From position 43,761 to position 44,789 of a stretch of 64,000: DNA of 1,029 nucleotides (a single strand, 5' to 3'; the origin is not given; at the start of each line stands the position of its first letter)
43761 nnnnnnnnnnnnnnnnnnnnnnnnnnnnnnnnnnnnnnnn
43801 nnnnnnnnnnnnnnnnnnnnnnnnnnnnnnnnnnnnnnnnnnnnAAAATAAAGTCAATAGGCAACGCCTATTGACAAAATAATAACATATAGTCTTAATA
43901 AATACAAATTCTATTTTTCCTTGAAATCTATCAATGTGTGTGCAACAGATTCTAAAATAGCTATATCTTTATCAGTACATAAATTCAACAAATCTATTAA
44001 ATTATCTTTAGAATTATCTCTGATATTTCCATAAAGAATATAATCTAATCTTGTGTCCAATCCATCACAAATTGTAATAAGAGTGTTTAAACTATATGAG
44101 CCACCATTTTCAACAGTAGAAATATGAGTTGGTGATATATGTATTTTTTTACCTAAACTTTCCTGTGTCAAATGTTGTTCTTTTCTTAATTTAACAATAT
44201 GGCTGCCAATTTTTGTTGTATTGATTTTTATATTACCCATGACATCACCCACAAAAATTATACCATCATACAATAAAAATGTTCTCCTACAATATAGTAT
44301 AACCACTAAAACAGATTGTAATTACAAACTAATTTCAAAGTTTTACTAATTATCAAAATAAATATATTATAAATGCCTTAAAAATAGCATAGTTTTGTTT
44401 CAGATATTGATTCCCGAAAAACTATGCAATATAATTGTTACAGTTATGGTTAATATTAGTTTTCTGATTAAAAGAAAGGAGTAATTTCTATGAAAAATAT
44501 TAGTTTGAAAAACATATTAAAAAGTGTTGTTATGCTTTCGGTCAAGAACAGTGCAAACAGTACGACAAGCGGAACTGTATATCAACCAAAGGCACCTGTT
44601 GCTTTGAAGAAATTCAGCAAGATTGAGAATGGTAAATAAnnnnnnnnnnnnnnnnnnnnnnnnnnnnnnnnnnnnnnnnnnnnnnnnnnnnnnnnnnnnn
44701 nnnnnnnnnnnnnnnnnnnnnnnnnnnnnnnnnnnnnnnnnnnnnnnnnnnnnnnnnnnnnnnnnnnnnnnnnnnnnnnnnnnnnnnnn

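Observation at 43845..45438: Atypical agr-like locus: peptide gene precedes and overlaps agrB, the candidate autoinducer lacks cysteine, and a zinc-ribbon miniprotein follows agrB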

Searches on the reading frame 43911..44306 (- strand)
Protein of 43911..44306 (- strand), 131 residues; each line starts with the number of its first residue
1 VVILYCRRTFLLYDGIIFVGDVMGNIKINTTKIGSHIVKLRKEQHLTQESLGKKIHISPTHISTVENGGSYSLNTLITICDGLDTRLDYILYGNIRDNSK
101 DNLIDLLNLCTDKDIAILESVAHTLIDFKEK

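Call 3: search_protein_families(library=pfam, proteins=[window:43911-44306:-], max_evalue=1)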
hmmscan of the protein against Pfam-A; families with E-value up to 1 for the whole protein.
window:43911-44306:- (131 aa): 7 families
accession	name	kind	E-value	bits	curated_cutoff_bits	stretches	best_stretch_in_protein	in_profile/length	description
PF01381.28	HTH_3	-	2.2e-10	40.8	23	1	39-90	3-55/55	Helix-turn-helix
PF13443.12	HTH_26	-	3.4e-05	24.4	22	1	37-87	2-54/63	Cro/C1-type HTH DNA-binding domain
PF13560.12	HTH_31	-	0.00011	22.8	27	1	39-85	8-56/64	Helix-turn-helix domain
PF13744.12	HTH_37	-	0.0023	18.2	27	1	31-87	17-75/80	Helix-turn-helix domain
PF12844.13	HTH_19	-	0.0098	16.2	30.2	1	37-72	4-38/64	Helix-turn-helix domain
PF04545.22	Sigma70_r4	-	0.011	15.7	24.1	1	36-66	11-41/50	Sigma-70, region 4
PF18430.7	DBD_HTH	-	0.16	12.2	25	1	106-130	11-35/35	Putative DNA-binding domain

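Call 4: search_protein_families(library=ncbifam, proteins=[window:43911-44306:-], max_evalue=1)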
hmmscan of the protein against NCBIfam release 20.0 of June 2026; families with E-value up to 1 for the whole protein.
window:43911-44306:- (131 aa): 14 families
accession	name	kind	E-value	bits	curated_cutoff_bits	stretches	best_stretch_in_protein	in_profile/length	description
TIGR03070.1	couple_hipB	subfamily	7.7e-10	38.6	71.65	1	31-86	1-57/58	type II toxin-antitoxin system Y4mF family antitoxin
NF041951.1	phage_RstR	subfamily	7.1e-07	29.5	80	1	33-103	3-74/108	RstR family transcriptional repressor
NF006015.0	PRK08154.1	subfamily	8.6e-06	25.1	204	1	31-118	29-118/314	anaerobic benzoate catabolism transcriptional regulator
NF007271.0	PRK09726.1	equivalog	3e-05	23.9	79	1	29-88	9-69/88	type II toxin-antitoxin system antitoxin HipB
NF010465.0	PRK13890.1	equivalog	5.8e-05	23.2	96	1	36-103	9-75/121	conjugal transfer protein TrbA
NF047948.1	male_kill_WMK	equivalog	0.00028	20.4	300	1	28-108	158-240/300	WO male-killing family protein Wmk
NF041575.1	antitoxPezA_Strep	equivalog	0.0003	20.8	290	1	33-83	2-53/158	type II toxin-antitoxin system antitoxin PezA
NF007257.0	PRK09706.1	subfamily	0.00075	19.3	101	1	29-95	2-69/135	transcriptional repressor DicA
NF038139.1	Reg_Aceta_RamB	equivalog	0.0011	17.8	700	1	32-119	2-86/465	acetate metabolism transcriptional regulator RamB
TIGR03830.1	CxxCG_CxxCG_HTH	subfamily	0.01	15.6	61.8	1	27-78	60-114/127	type II TA system antitoxin MqsA family protein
NF038251.1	AdcR_fam_Zn_TF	equivalog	0.067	13.4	175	1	17-63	23-67/143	zinc-dependent MarR family transcriptional regulator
NF058600.1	TransRegSco1979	equivalog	0.088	11.8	350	1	32-68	8-44/280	Sco1979 family transcriptional regulator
NF041677.1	trans_regClgR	equivalog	0.12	12.4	170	1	33-93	9-70/113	transcriptional regulator ClgR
TIGR02937.1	sigma70-ECF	superfamily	0.15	11.7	42.9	1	36-64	124-152/165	sigma-70 family RNA polymerase sigma factor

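Call 65: search_protein_families(library=phrogs, proteins=[window:43911-44273:-], max_evalue=0.01)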
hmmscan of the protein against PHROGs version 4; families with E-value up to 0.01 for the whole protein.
window:43911-44273:- (120 aa): 11 families
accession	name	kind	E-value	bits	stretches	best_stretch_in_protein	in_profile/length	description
phrog_3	-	transcription regulation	1.7e-10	42.2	1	16-91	83-157/430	transcriptional repressor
phrog_8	-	transcription regulation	4.8e-10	40.4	1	14-100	69-150/346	transcriptional regulator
phrog_5823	-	transcription regulation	4.9e-08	33.5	1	19-80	4-67/404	transcriptional regulator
phrog_1373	-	transcription regulation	9.8e-08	33.2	1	23-81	65-124/166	transcriptional regulator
phrog_4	-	transcription regulation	9.3e-07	29.2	1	16-91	127-203/400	transcriptional repressor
phrog_2339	-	DNA, RNA and nucleotide metabolism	6e-06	27.2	1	21-78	25-84/98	HTH DNA binding protein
phrog_2439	-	transcription regulation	6e-05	23.1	1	18-79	4-66/367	transcriptional regulator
phrog_2967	-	transcription regulation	0.00018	22.1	1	19-87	8-77/225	transcriptional regulator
phrog_8522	-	DNA, RNA and nucleotide metabolism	0.00023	22.6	1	21-73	7-60/71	HTH DNA binding protein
phrog_7126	-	DNA, RNA and nucleotide metabolism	0.00081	20.3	1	24-79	22-75/120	HTH DNA binding protein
phrog_1124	-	transcription regulation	0.0053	17.3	0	22-57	9-43/177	transcriptional regulator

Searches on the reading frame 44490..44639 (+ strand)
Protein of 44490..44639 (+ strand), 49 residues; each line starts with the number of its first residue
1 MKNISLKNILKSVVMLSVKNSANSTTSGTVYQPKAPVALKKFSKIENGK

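Call 3: search_protein_families(library=pfam, proteins=[window:44490-44639:+], max_evalue=1)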
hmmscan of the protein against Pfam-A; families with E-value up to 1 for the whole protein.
window:44490-44639:+ (49 aa): 0 families

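Call 4: search_protein_families(library=ncbifam, proteins=[window:44490-44639:+], max_evalue=1)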
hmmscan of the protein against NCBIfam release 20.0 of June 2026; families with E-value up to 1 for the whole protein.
window:44490-44639:+ (49 aa): 1 family
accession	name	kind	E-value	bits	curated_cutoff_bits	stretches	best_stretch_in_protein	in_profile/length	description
TIGR04223.1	quorum_AgrD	subfamily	6.7e-08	32.5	19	1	6-41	3-38/38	AgrD family cyclic lactone autoinducer peptide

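Call 6: find_homologous_proteins(query=window:44490-44636:+, max_evalue=1)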
Query seq(49 aa) (49 aa): 22 proteins with E <= 1 among 22 candidates.
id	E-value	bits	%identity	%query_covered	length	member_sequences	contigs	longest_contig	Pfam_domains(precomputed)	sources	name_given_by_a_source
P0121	8.1e-22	91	100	100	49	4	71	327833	-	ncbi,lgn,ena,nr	ncbi:MAG: cyclic lactone autoinducer peptide [Peptoniphilus sp.]|nr:cyclic lactone autoinducer pepti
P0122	7.0e-21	88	98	100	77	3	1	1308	-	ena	-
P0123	6.5e-19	82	88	100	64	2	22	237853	-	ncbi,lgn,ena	-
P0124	1.6e-15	72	80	100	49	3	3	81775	-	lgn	-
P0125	4.3e-14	68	73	100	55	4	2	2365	-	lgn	-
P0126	3.5e-13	65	77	90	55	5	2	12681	-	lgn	-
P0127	1.6e-12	63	76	100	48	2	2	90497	-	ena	-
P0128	3.2e-12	62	76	100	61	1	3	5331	-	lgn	-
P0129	5.3e-12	61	71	100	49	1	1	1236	-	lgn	-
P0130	7.6e-12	61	74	94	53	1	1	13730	-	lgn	-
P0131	2.5e-9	53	86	59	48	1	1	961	-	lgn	-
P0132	4.4e-9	52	68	82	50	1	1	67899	-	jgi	-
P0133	1.0e-8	51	67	88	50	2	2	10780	-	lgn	-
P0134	1.1e-8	51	70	94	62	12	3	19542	-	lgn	-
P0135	1.9e-8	51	67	94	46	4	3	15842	-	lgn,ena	-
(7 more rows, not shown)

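Call 9: find_encoding_contigs(protein=window:44490-44636:+, flank=6000, max_places=8)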
Protein seq(49 aa) (49 aa): 22 contigs read that carry it; 7 places shown.
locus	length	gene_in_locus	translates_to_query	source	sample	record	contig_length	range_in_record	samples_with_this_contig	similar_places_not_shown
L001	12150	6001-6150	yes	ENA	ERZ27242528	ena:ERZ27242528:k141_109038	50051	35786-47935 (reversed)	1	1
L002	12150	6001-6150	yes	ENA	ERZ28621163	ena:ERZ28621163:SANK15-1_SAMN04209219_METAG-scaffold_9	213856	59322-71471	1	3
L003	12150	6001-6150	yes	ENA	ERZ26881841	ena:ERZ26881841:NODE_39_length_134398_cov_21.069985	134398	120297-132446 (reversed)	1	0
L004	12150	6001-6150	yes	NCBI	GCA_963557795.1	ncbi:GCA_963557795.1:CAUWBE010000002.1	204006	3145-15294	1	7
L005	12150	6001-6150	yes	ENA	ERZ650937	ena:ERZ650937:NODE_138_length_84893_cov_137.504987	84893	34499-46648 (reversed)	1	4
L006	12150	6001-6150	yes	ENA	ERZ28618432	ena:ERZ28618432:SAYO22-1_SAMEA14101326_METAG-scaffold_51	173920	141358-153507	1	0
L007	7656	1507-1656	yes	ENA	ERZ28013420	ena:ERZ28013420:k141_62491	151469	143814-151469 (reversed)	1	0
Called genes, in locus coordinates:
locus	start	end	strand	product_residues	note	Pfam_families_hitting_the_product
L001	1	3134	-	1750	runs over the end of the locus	?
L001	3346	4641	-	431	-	PF02518:HATPase_c (weak), PF14501:HATPase_c_5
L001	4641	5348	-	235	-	PF00072:Response_reg, PF04397:LytTR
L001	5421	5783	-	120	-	PF01381:HTH_3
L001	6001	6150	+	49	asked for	-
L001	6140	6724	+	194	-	PF04647:AgrB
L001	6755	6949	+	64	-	-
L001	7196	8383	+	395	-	PF00266:Aminotran_5, PF01212:Beta_elim_lyase (weak), PF01041:DegT_DnrJ_EryC1 (weak)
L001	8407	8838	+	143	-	PF01592:NifU_N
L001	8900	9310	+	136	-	PF02082:Rrf2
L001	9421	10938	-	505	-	PF00474:SSF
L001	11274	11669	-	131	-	PF00636:Ribonuclease_3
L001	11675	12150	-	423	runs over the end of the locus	PF01018:GTP1_OBG, PF01926:MMR_HSR1, PF02421:FeoB_N (faint), PF09269:DUF1967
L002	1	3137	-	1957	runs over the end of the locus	PF05593:RHS_repeat (weak), PF25023:TEN_YD-shell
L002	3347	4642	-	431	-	PF02518:HATPase_c (faint), PF14501:HATPase_c_5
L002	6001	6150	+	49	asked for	-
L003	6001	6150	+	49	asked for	-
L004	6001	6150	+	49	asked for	-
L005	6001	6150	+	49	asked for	-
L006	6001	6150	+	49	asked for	-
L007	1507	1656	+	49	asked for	-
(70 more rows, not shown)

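Call 51: search_protein_representatives(alignment_id=A1)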
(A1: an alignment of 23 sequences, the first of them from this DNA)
Query: 23 sequences, 50 profile positions. Proteins with E-value up to 0.001 (for the whole library): 207; up to 1e-10: 25; up to 1e-30: 0. The best 150 are listed.
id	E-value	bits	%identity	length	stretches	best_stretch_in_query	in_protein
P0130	3.4e-19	84.6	-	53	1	2-46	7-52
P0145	7.0e-19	83.5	-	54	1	3-50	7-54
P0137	8.2e-19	83.3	-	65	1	1-50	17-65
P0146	9.7e-18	79.9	-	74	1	5-50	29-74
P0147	1.6e-17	79.2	-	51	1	3-50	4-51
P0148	6.1e-17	77.3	-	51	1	4-50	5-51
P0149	2.0e-16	75.7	-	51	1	2-50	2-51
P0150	6.7e-16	74.0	-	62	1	1-50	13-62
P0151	3.1e-15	71.9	-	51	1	2-50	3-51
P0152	1.3e-14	69.8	-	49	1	3-50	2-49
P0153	2.1e-14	69.2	-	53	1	3-50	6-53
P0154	2.4e-14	69.0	-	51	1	3-50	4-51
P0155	8.6e-13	64.1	-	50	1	3-48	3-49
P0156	8.9e-13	64.0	-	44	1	16-50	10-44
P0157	2.1e-12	62.8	-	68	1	5-50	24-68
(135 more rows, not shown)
